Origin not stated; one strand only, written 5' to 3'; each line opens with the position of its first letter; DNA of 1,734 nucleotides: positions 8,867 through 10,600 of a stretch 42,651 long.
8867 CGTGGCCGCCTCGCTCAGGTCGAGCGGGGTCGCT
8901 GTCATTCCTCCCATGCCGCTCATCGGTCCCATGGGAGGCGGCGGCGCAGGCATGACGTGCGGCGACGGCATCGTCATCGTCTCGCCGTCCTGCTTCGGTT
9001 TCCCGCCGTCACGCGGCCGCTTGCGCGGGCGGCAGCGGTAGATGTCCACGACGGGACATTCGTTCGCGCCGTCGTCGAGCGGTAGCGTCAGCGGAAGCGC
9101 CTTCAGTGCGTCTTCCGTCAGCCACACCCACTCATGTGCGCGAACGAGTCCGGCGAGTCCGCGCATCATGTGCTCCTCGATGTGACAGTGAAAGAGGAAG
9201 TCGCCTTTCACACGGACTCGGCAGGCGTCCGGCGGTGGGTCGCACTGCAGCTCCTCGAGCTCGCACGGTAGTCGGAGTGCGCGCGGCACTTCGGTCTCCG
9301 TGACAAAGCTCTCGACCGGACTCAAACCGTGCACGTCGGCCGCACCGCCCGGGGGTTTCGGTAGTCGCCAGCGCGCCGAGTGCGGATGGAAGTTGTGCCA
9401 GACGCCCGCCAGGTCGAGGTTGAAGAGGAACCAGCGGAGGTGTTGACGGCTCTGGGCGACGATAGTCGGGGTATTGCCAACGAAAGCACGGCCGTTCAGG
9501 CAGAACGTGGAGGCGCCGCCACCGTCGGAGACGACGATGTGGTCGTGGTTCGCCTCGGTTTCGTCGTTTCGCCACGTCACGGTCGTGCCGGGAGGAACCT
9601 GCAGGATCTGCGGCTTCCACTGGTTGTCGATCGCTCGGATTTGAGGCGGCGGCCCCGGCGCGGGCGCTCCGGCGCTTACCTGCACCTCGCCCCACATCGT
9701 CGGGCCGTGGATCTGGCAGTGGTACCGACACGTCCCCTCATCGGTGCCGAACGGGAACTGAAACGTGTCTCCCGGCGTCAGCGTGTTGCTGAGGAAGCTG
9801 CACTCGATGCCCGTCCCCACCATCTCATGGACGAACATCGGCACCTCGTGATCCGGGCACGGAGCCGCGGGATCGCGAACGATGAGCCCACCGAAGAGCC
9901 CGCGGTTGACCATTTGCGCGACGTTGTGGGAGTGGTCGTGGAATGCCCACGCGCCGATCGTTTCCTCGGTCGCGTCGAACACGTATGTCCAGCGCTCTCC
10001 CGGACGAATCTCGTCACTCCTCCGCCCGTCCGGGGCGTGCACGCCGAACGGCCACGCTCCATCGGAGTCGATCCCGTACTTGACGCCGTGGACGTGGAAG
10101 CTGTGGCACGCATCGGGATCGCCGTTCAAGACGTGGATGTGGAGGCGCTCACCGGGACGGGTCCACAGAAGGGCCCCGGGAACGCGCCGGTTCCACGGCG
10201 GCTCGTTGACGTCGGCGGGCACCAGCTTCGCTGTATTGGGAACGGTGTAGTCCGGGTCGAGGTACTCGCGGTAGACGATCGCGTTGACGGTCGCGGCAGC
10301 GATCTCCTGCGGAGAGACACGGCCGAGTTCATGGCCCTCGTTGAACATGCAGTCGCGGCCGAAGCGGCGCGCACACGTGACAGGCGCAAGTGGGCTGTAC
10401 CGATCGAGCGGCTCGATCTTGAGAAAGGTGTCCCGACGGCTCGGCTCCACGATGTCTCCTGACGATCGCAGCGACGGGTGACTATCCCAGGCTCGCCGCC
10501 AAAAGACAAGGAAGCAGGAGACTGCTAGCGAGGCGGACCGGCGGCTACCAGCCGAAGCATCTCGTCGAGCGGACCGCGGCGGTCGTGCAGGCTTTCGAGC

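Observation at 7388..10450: One polypeptide fusing a complete multicopper oxidase to a complete galactose/glyoxal-oxidase-type copper radical oxidase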

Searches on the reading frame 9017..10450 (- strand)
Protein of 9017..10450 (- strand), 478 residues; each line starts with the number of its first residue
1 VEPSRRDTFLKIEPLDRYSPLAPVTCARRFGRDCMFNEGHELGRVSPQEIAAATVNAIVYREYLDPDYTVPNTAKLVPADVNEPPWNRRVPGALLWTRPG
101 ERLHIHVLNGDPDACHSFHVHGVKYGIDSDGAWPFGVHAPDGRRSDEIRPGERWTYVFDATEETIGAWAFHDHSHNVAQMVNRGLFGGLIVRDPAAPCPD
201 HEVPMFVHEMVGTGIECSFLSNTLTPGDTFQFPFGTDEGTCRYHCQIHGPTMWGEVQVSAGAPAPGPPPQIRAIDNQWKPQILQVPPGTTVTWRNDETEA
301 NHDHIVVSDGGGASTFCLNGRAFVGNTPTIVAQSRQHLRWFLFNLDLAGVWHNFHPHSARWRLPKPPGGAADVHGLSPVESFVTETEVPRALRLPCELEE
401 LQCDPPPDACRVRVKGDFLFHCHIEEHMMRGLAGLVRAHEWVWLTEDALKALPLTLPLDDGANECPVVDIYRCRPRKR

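Call 35: search_solved_structures(query=A2, max_evalue=0.001, show_alignments=3)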
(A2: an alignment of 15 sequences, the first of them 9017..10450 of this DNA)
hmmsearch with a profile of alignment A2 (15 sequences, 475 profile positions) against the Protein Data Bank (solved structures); distinct sequences matched with E-value up to 0.001: 108 (the best 60 are shown).
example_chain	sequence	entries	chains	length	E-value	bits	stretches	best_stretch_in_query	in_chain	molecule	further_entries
3gdc_A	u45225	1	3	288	6.2e-14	54.6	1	86-207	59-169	Multicopper oxidase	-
5n4l_A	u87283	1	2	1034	4.8e-13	51.7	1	81-194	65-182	Ceruloplasmin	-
5n0k_A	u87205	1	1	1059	5.3e-13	51.5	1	81-194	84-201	Ceruloplasmin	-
1kcw_A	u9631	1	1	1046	2.8e-12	49.1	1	79-196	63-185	CERULOPLASMIN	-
4enz_A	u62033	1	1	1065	3.6e-12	48.8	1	79-196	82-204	Ceruloplasmin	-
2j5w_A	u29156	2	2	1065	2.7e-11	45.9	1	79-196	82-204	CERULOPLASMIN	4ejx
3t9w_A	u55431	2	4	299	1.4e-10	43.5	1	89-210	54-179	small laccase, multi-copper oxidase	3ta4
8aip_A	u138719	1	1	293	6.8e-10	41.3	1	88-210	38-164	Two-Domain Laccase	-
9ix9_A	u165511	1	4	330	9.4e-10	40.8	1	88-211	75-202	Two-Domain Laccase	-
7kve_B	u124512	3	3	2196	2.4e-09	39.4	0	53-213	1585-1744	Coagulation factor V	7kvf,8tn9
8fdg_A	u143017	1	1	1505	4.1e-09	38.7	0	53-212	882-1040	Coagulation factor V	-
3sqr_A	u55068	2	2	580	6.4e-09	38.1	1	86-234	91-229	laccase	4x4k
4bxs_V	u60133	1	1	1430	7.2e-09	37.9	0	51-190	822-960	VENOM PROTHROMBIN ACTIVATOR PSEUTARIN-C NON-CATALYTIC SUBUNIT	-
3v9e_A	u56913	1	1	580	1.6e-08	36.8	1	86-234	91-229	Laccase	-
7rab_A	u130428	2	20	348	2.1e-08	36.3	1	80-265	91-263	multicopper oxidase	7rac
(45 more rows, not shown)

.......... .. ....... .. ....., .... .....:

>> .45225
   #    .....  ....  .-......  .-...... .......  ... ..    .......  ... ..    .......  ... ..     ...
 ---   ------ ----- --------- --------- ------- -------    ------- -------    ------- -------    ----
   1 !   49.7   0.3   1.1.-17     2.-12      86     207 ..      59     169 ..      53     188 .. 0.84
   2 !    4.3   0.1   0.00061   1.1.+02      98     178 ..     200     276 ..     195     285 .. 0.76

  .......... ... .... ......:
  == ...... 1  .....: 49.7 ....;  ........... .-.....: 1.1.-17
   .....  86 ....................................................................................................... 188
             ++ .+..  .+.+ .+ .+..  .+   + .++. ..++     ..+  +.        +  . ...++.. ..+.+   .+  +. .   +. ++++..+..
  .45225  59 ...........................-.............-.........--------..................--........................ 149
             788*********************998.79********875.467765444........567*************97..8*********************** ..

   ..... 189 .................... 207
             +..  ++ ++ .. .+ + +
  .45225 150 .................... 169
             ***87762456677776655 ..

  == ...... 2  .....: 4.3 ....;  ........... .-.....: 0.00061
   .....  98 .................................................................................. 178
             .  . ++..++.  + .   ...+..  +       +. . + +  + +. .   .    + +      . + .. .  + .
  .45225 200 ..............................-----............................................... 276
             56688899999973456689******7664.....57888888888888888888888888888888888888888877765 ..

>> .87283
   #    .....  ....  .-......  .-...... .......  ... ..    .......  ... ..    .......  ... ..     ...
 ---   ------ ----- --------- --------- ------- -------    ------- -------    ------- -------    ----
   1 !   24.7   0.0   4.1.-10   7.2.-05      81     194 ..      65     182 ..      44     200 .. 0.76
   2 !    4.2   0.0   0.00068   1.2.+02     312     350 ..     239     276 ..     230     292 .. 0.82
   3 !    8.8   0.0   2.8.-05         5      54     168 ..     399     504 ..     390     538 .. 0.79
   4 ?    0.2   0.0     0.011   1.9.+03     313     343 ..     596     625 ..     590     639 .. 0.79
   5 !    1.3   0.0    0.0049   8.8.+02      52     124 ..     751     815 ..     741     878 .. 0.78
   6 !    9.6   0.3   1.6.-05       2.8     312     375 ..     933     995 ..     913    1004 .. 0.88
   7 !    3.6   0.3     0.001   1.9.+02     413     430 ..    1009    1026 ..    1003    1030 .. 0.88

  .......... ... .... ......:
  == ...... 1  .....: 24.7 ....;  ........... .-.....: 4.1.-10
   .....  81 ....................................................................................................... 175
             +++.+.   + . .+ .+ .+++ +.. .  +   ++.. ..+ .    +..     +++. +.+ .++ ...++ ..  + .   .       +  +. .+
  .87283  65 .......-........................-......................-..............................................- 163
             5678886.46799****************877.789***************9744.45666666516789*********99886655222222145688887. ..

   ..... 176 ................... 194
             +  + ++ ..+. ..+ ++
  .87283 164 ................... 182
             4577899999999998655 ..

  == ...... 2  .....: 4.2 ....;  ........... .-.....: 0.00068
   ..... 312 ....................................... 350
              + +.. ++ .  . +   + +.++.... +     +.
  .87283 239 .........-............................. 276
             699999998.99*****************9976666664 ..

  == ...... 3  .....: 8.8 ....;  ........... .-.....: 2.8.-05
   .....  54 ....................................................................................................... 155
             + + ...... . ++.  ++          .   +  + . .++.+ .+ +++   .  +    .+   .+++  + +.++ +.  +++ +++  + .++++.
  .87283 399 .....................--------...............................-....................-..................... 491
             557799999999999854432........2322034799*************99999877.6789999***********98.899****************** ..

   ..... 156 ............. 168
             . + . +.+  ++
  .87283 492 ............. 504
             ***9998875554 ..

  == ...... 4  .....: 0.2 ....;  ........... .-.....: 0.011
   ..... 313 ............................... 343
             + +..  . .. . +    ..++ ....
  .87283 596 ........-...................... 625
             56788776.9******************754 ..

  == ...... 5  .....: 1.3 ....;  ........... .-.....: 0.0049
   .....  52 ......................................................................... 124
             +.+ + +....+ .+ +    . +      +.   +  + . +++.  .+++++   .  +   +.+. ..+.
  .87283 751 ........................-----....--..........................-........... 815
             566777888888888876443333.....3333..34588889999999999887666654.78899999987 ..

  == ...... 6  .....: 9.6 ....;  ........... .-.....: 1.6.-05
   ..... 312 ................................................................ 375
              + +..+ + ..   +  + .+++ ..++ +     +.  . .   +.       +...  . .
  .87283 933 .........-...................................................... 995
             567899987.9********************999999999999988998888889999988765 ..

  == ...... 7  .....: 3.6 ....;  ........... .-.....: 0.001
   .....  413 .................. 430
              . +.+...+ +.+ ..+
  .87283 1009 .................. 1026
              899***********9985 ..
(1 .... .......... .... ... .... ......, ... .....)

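Call 44: predict_structure(alignment_id=A2)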
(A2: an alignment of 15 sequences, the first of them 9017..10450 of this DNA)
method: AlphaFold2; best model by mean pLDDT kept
length: 478 residues; sequences in the alignment: 15
mean_pLDDT: 62.1   pTM: 0.58
mean pLDDT of the five models: 62.1, 57.9, 57.7, 55.0, 44.7
residues with pLDDT >= 90: 37; 70-90: 172; 50-70: 102; < 50: 167
segments of 3 or more residues with pLDDT < 50: 21-47, 64-91, 124-140, 177-179, 210-213, 311-328, 349-351, 356-360, 362-379, 423-432, 454-478
pLDDT, mean of each block of 10 residues (from residue 1): 76 63 42 35 43 57 45 36 35 72 82 77 48 41 63 80 79 57 63 80 64 65 94 85 73 81 76 91 89 93 81 39 39 75 60 47 39 34 72 65 76 67 42 61 75 47 37 36
secondary structure, 60 per line:
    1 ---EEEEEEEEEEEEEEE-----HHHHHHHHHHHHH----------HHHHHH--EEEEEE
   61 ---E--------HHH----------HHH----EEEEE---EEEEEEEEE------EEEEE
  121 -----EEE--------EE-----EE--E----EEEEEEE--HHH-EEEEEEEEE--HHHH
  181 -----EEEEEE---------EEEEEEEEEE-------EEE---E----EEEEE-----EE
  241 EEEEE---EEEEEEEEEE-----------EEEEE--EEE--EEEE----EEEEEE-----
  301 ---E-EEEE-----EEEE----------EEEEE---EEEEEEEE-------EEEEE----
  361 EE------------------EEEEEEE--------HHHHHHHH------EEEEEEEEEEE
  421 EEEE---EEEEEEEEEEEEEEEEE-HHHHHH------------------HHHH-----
elements in order: E4-18 H24-36 H47-52 E55-60 E93-97 E101-109 E116-120 E126-128 E153-159 E166-174 H177-180 E186-191 E201-210 E218-220 E229-233 E239-245 E249-258 E270-274 E277-279 E282-285 E290-295 E306-309 E315-318 E329-333 E337-344 E352-356 E381-387 H396-403 E410-424 E428-444 H446-451 H470-473

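Call 51: fold_search(model_id=the predicted structure, library=pdb)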
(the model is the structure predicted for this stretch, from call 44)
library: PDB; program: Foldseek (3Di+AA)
matches with E <= 10: 1643; with E <= 0.001: 473
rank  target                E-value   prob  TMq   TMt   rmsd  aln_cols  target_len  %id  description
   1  5n0k                  1.8e-11  1.00  0.28  0.15  23.7       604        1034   12  Rat ceruloplasmin orthorhombic form (released 2017-12-13)
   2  1kcw                  6.2e-11  1.00  0.26  0.14  23.5       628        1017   11  X-RAY CRYSTAL STRUCTURE OF HUMAN CERULOPLASMIN AT 3.0 ANGSTROMS (released 1997-02-12)
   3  4enz                  7.0e-11  1.00  0.26  0.13  24.5       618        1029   13  Structure of human ceruloplasmin at 2.6 A resolution (released 2013-04-17)
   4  4ejx_A                2.7e-10  1.00  0.26  0.13  23.6       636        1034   10  Structure of ceruloplasmin-myeloperoxidase complex (released 2013-04-10)
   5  9jbv                  3.1e-10  1.00  0.27  0.11  23.0       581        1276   11  Structure of Engineered Coagulation Factor VIII with Enhanced Secretion and Coagulation Potential (released 2025-09-10)
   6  3zx1                  3.3e-10  1.00  0.22  0.22  20.9       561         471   11  Multicopper oxidase from Campylobacter jejuni: a metallo-oxidase (released 2011-12-14)
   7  3gdc_B                3.5e-10  1.00  0.39  0.63   6.9       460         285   15  Crystal structure of multicopper oxidase (released 2010-03-09)
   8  8fdg                  4.2e-10  1.00  0.28  0.11  24.3       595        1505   10  Cryo-EM structure of coagulation factor V short (released 2023-03-15)
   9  6mf2_A                4.9e-10  1.00  0.40  0.17   8.3       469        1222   12  Improved Model of Human Coagulation Factor VIII (released 2019-09-11)
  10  3gdc_A                6.5e-10  1.00  0.39  0.62   7.2       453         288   15  Crystal structure of multicopper oxidase (released 2010-03-09)
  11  3wia_I                6.5e-10  1.00  0.34  0.56  13.8       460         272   12  Crystal structure of the N-terminal 1-37 residues deleted mutant of Geobacillus copper nitrite reductase (released 2014-07-23)
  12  4zk8                  6.9e-10  1.00  0.31  0.49  12.9       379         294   13  Copper-containing nitrite reductase from thermophilic bacterium Geobacillus thermodenitrificans (Re-refined) (released 2015-05-20)
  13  9bxa_A                7.3e-10  1.00  0.36  0.16  17.1       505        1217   14  Structure of Mnx H340A complex from Bacillus sp. PL-12 (released 2024-08-07)
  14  6the                  8.6e-10  1.00  0.38  0.58   8.5       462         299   14  Crystal structure of core domain of four-domain heme-cupredoxin-Cu nitrite reductase from Bradyrhizobium sp. ORS 375 (released 2020-04-22)
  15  2j5w                  8.6e-10  1.00  0.26  0.14  23.8       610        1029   13  Ceruloplasmin revisited: structural and functional roles of various metal cation binding sites (released 2007-02-06)
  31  3gdc_C                2.6e-09  1.00  0.37  0.58   8.5       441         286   17  Crystal structure of multicopper oxidase (released 2010-03-09)
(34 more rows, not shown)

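Call 57: search_protein_representatives(protein=window:9017-10450:-)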
Query: 478 residues. Proteins with E-value up to 0.001 (for the whole library): 1134; up to 1e-10: 307; up to 1e-30: 91. The best 150 are listed.
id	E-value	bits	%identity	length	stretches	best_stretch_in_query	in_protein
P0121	1.5e-199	680.4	64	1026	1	3-473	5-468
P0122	3.0e-194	662.9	62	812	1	6-474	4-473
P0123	2.7e-186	636.6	63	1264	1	35-474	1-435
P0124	1.0e-178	611.7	60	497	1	5-472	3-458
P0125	1.0e-164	565.5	76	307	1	4-310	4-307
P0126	1.1e-127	443.2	50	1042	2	5-192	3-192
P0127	2.6e-121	422.2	45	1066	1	5-473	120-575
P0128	7.2e-121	420.7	63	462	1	181-477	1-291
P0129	4.2e-114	398.4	45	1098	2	188-476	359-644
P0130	1.6e-109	383.3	71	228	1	4-227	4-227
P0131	4.9e-101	355.3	50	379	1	77-460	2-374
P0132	2.0e-100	353.3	42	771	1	6-473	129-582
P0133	1.2e-96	340.8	48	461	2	7-197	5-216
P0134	1.2e-96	340.8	44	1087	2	6-210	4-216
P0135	5.7e-95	335.3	39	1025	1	7-468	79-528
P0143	1.5e-82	294.2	46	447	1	4-436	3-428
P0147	5.7e-74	266.0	50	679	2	5-213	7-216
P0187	2.2e-44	168.3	38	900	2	203-474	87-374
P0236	7.2e-26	107.2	38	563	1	273-435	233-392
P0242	4.4e-25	104.6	40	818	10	213-297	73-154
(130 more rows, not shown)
